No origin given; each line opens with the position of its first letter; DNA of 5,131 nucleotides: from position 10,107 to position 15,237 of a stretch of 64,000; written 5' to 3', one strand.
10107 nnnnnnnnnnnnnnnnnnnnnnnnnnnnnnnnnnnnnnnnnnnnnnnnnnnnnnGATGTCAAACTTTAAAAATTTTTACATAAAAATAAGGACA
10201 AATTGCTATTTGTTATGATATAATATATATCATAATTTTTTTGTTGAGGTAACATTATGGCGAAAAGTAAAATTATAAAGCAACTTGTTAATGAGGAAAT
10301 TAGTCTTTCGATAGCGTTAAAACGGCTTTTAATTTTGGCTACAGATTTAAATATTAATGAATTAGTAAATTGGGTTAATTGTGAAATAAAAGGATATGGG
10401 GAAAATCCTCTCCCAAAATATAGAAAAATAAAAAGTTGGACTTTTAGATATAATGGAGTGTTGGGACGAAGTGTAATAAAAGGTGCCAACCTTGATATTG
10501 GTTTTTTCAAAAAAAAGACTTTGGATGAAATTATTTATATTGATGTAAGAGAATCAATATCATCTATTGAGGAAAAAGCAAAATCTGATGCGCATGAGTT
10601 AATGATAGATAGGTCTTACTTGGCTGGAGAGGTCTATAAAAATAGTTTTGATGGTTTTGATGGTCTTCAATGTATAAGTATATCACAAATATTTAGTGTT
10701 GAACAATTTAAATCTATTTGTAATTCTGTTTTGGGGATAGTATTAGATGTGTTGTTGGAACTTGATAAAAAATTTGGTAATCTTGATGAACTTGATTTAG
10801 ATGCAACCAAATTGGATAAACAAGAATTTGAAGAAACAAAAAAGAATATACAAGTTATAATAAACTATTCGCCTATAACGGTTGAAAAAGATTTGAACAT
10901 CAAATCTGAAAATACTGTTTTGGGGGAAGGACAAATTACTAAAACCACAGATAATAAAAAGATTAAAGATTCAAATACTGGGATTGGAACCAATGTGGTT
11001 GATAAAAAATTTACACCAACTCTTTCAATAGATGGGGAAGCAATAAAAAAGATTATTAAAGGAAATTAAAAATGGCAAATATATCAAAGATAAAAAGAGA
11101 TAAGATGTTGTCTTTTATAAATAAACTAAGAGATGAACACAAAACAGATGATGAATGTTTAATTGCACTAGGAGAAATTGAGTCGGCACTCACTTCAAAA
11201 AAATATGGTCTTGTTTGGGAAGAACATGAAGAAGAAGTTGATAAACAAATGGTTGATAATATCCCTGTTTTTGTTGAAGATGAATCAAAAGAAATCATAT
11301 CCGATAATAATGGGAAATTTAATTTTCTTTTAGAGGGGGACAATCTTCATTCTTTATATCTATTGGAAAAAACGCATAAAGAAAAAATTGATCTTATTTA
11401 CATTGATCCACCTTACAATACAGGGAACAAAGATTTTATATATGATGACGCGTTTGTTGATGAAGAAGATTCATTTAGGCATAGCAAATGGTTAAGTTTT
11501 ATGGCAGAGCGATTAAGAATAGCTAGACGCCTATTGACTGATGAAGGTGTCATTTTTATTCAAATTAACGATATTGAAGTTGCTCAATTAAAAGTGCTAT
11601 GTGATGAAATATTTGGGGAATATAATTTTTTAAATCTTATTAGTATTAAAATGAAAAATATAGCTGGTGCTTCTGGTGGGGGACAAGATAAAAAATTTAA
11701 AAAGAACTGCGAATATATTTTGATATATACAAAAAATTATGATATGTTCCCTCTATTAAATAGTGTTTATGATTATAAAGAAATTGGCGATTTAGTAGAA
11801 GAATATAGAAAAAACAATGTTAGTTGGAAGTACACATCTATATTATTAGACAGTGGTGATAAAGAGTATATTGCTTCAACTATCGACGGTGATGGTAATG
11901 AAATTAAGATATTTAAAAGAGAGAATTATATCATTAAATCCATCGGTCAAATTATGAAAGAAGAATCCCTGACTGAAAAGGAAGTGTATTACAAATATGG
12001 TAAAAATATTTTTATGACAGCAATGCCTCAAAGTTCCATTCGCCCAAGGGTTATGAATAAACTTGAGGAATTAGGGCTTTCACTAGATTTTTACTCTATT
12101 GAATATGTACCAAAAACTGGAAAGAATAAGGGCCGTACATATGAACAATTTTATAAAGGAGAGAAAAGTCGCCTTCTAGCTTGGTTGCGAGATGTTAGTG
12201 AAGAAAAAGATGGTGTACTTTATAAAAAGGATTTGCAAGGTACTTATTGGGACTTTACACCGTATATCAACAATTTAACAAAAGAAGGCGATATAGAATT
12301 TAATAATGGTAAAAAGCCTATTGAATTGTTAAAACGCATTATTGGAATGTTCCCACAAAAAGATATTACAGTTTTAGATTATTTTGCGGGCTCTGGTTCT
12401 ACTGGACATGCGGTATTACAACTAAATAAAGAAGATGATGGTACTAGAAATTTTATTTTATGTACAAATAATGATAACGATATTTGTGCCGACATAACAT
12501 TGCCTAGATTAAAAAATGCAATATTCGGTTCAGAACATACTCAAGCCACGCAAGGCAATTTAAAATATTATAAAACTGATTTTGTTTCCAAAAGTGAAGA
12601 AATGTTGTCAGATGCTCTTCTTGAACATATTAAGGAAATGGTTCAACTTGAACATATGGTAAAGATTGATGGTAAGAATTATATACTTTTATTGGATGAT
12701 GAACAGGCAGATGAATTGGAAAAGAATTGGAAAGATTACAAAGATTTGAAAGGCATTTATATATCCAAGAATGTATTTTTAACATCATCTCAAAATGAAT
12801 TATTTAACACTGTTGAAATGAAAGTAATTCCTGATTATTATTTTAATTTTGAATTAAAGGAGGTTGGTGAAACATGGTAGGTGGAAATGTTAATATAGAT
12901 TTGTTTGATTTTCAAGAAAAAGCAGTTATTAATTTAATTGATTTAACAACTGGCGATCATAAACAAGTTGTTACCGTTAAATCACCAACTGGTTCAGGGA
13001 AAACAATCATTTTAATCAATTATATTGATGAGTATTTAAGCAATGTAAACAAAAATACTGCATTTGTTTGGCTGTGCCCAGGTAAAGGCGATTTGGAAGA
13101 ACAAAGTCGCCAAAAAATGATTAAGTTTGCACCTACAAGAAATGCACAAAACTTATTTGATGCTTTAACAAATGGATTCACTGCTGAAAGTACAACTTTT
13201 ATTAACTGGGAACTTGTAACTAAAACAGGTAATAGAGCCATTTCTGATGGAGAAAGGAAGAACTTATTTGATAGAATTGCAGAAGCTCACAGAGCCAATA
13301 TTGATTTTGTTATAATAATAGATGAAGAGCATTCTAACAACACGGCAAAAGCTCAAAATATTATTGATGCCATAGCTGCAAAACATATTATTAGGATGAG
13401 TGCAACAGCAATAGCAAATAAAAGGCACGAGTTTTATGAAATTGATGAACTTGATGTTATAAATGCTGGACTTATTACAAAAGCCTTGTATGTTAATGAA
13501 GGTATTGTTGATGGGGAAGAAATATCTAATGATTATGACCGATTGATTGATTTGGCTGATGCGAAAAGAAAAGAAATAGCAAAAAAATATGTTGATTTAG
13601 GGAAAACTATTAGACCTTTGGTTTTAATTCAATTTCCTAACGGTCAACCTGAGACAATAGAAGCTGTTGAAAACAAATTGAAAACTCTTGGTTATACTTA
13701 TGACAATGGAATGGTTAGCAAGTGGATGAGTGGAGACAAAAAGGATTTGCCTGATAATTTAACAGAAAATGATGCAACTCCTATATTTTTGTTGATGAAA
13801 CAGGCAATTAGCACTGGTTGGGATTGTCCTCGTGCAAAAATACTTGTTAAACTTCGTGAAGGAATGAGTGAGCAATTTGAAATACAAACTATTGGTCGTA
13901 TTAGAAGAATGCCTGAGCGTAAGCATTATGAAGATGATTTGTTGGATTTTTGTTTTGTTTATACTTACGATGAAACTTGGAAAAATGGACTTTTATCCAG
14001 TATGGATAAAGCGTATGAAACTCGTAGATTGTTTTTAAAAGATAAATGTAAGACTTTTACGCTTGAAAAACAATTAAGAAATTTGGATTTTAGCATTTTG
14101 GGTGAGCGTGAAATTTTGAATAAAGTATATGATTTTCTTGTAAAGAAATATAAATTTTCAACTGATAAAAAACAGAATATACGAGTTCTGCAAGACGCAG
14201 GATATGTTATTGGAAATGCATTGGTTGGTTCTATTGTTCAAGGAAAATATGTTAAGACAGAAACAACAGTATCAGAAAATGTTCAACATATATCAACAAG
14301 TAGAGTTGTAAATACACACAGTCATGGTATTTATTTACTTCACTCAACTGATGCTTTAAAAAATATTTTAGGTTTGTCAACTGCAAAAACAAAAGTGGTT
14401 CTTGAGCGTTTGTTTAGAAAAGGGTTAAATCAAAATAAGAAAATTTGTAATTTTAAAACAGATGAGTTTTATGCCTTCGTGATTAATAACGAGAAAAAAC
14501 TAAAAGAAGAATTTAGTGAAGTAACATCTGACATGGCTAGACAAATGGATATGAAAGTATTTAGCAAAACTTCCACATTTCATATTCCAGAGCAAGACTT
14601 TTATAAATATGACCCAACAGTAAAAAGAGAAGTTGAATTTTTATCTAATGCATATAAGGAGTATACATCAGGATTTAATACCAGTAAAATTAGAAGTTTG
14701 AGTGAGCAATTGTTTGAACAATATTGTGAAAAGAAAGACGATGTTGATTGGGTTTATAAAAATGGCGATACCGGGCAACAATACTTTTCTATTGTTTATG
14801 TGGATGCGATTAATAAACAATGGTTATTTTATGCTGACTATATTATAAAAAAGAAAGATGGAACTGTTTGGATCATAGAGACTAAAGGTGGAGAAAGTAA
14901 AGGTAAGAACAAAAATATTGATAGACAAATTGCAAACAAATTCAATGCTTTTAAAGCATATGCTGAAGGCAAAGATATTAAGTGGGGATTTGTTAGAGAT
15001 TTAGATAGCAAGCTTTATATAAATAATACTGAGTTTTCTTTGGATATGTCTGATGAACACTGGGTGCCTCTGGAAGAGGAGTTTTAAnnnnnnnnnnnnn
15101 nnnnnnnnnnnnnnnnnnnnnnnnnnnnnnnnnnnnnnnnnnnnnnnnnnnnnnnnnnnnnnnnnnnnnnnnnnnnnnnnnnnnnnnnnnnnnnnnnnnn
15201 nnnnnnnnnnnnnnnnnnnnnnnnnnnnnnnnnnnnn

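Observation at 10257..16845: Five-gene operon coupling AbiTii, a type III R-M pair and a HEPN (ApeA-like) protein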

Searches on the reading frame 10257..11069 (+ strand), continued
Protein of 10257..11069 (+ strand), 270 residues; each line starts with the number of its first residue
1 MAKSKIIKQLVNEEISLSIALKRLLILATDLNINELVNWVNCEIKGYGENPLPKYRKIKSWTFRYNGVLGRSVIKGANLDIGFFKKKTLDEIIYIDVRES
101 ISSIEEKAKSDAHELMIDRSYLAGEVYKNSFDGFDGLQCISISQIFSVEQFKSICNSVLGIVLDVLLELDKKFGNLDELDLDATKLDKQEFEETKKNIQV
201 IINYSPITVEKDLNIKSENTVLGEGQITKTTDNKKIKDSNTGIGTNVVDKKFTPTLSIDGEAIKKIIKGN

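Call 81: find_related_loci(query=A5, collection=metagenome_contigs, flank=7000)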
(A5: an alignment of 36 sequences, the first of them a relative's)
Query A5 (270 aa) in metagenome_contigs; peptide patterns used: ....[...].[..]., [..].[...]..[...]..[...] (x = any residue, [..] = any of these).
600 stretches matched a pattern (row limit reached: there are more); 150 encode a relative of the query (tblastn E <= 1e-3); the best 80 are kept; 79 distinct loci.
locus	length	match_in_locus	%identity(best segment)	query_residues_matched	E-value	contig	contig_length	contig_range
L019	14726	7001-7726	44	1-250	3e-52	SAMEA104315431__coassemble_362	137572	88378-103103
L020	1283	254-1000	39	1-250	4e-53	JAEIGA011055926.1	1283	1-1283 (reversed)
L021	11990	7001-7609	41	1-202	3e-45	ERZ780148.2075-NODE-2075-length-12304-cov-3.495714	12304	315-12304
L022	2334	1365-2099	38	1-250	8e-45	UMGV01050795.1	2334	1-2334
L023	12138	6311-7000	44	1-224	1e-43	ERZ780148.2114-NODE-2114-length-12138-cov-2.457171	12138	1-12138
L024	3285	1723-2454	35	1-253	8e-41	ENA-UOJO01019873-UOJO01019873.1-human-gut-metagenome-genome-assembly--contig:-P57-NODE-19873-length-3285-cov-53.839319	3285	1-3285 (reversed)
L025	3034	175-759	41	1-202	4e-38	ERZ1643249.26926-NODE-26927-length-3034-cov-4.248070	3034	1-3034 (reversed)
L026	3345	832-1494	39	1-225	4e-37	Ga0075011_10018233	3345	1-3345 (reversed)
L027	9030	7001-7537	42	1-183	4e-37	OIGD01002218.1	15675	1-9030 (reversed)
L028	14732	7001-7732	35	1-253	2e-40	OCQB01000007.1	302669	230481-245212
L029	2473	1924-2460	42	1-183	4e-36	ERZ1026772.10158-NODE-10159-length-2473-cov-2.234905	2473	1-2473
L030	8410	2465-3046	36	1-198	7e-35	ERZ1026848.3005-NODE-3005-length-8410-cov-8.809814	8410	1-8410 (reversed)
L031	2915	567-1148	36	1-198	6e-35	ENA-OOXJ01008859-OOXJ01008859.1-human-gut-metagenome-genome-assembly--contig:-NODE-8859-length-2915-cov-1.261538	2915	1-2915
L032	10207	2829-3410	36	1-198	9e-35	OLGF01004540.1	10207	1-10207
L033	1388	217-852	35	1-221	3e-35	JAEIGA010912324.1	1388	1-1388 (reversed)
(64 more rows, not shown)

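Call 99: search_solved_structures(query=A5, max_evalue=1)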
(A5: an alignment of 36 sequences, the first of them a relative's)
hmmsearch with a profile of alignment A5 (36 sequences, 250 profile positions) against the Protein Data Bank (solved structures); distinct sequences matched with E-value up to 1: 1.
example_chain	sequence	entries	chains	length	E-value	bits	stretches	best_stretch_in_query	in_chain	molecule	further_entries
7jjn_A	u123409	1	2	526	0.68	12.7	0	168-205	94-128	Glycosidases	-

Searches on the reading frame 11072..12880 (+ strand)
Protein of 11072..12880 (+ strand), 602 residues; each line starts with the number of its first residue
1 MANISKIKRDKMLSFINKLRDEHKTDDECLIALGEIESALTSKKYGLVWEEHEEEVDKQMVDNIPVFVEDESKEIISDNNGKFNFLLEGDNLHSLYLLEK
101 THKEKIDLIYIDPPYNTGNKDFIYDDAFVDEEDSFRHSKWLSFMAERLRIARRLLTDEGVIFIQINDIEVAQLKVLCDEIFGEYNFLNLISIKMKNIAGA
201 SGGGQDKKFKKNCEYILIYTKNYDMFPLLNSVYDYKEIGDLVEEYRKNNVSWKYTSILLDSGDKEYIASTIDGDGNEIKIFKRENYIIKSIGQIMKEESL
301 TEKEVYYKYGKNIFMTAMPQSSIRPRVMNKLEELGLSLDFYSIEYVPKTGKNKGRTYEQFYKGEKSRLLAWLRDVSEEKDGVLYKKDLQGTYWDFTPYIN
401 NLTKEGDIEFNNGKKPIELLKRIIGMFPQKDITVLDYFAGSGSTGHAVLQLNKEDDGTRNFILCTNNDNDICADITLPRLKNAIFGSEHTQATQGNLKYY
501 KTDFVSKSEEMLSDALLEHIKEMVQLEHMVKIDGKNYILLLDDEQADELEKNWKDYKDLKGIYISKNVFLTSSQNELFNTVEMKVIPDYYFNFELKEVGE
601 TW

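Call 3: search_protein_families(library=pfam, proteins=[window:11072-12880:+], max_evalue=0.1)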
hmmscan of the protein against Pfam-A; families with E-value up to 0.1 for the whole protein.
window:11072-12880:+ (602 aa): 4 families
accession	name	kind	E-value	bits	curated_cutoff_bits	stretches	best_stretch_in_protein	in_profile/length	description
PF01555.25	N6_N4_Mtase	-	7.3e-39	134.4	26.7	1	106-463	1-208/221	DNA methylase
PF03602.21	Cons_hypoth95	-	8.9e-05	22.7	24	1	97-119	104-127/182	Conserved hypothetical protein 95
PF02086.21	MethyltransfD12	-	0.0025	18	22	1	100-136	170-209/253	D12 class N6 adenine-specific DNA methyltransferase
PF12550.13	GCR1_C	-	0.055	14.2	23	1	235-305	7-72/80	Transcriptional activator of glycolytic enzymes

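Call 4: search_protein_families(library=padloc, proteins=[window:11072-12880:+], max_evalue=0.1)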
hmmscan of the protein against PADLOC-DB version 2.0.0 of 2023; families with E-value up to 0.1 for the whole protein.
window:11072-12880:+ (602 aa): 40 families (the best 25 are shown)
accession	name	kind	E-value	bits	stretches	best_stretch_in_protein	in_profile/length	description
PDLC03642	MTase_III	-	4.5e-127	422.9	2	1-233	1-228/528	Type III methyltransferase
PDLC03634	MTase_III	-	1.6e-68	230.1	2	136-465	169-443/621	Type III methyltransferase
PDLC03635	MTase_III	-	1.2e-62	210.6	1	75-486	208-578/708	Type III methyltransferase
PDLC03641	MTase_III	-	2e-59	199.8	2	133-485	177-465/657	Type III methyltransferase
PDLC03639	MTase_III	-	1.1e-56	190.5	2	39-236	42-236/639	Type III methyltransferase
PDLC03644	MTase_III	-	2e-51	173.4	1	61-515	16-435/542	Type III methyltransferase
PDLC03636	MTase_III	-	2.2e-44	150.2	2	66-232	24-184/575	Type III methyltransferase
PDLC03640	MTase_III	-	6e-41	138.5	1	84-521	44-482/654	Type III methyltransferase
PDLC03637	MTase_III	-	1.5e-40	137.4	2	79-225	117-267/513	Type III methyltransferase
PDLC03645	MTase_III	-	1.2e-35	120.8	2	81-218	137-270/709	Type III methyltransferase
PDLC03646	MTase_III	-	1.1e-31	107.6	1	84-491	472-847/1057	Type III methyltransferase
PDLC03638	MTase_III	-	2.8e-30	103.3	1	85-497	382-694/816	Type III methyltransferase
PDLC03354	MTase_II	-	6.1e-27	92.7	2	84-247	61-230/425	Type II methyltransferase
PDLC03278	MTase_II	-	9.2e-27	92.5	2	94-227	9-127/390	Type II methyltransferase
PDLC03300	MTase_II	-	2.8e-22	77.2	3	136-224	82-165/302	Type II methyltransferase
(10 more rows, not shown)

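Call 5: search_protein_families(library=ncbifam, proteins=[window:11072-12880:+], max_evalue=0.1)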
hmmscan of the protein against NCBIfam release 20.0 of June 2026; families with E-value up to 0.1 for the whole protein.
window:11072-12880:+ (602 aa): 6 families
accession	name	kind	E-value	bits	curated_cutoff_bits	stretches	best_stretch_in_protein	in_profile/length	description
NF008572.0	PRK11524.1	equivalog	5.8e-14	51.9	292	2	84-180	15-101/294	adenine-specific DNA-methyltransferase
NF050803.1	DnaMtaseCcrMCaul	equivalog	4.2e-08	32.5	830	2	86-163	6-87/350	adenine-specific DNA-methyltransferase CcrM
NF010253.0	PRK13699.1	subfamily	1.2e-05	25.1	244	1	412-452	145-185/226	DNA methyltransferase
TIGR00095.1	TIGR00095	equivalog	8.4e-05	22.3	117.5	1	51-125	82-144/194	16S rRNA (guanine(966)-N(2))-methyltransferase RsmD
TIGR00571.1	dam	subfamily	0.0067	16.1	114.85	1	101-184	169-239/267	Dam family site-specific DNA-(adenine-N6)-methyltransferase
NF010204.0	PRK13675.1-1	equivalog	0.018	14.5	468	1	35-84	195-243/267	GTP cyclohydrolase IV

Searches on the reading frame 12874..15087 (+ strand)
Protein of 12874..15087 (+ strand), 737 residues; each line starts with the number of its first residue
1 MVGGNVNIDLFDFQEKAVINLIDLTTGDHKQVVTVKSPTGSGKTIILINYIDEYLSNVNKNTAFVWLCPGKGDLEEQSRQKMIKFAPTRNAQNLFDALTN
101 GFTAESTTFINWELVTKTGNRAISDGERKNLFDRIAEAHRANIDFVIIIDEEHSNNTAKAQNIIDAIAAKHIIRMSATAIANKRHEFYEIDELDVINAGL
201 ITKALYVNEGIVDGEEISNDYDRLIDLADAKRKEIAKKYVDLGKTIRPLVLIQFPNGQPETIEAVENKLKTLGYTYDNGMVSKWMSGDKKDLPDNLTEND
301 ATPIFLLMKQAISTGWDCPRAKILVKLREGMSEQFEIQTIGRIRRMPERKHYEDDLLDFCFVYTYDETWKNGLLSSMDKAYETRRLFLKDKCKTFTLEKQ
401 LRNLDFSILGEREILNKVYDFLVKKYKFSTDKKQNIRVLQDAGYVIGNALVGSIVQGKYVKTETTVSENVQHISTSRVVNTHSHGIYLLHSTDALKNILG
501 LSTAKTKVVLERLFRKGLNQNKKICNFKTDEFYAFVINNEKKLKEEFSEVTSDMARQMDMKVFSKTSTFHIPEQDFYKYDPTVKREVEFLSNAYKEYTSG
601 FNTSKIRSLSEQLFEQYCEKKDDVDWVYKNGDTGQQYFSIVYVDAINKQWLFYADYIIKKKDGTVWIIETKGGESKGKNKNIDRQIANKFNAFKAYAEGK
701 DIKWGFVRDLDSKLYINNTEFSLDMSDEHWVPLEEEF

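Call 3: search_protein_families(library=pfam, proteins=[window:12874-15087:+], max_evalue=0.1)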
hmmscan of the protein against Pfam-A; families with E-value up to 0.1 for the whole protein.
window:12874-15087:+ (737 aa): 9 families
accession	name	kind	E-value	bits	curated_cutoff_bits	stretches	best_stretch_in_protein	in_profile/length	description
PF04851.21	ResIII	-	7.6e-17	62.1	22.5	1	8-179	2-162/164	Type III restriction enzyme, res subunit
PF00270.35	DEAD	-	1.2e-06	28.8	26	1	22-182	12-162/167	DEAD/DEAH box helicase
PF25199.1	nSTAND_NTPase5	-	0.00022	21.5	34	1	15-71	26-80/145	Novel STAND NTPase 5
PF13245.12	AAA_19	-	0.00048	20.7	25.1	1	29-171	10-118/134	AAA domain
PF13401.12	AAA_22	-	0.0029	18.4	27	1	29-154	4-95/130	AAA domain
PF02399.21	Herpes_ori_bp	-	0.0075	14.8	20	1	12-60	31-79/820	Origin of replication binding protein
PF13604.12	AAA_30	-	0.0081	16.3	27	1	24-170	12-115/191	AAA domain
PF00176.29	SNF2-rel_dom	-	0.017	14.7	24.9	1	139-190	122-174/290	SNF2-related domain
PF08722.17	Tn7_TnsA-like_N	-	0.024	15.6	26.5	0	635-707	9-83/85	TnsA-like endonuclease N terminal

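Call 4: search_protein_families(library=padloc, proteins=[window:12874-15087:+], max_evalue=0.1)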
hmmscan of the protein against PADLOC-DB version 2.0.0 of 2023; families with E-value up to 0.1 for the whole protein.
window:12874-15087:+ (737 aa): 4 families
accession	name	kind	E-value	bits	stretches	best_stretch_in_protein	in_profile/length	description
PDLC03653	REase_III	-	7e-16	55.5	1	144-368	260-491/883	Type III restriction enzyme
PDLC03652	REase_III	-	1.3e-13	47.9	2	168-355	198-397/809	Type III restriction enzyme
PDLC03650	REase_III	-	1.6e-10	38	1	146-350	227-425/898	Type III restriction enzyme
PDLC03649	REase_III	-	3e-08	30.1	2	129-212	203-286/973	Type III restriction enzyme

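Call 5: search_protein_families(library=ncbifam, proteins=[window:12874-15087:+], max_evalue=0.1)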
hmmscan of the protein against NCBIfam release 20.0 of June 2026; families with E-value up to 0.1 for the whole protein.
window:12874-15087:+ (737 aa): 1 family
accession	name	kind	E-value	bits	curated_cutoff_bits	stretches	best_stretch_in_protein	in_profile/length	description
NF010943.0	PRK14363.1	equivalog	0.055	13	273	0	582-649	100-164/204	Maf-like protein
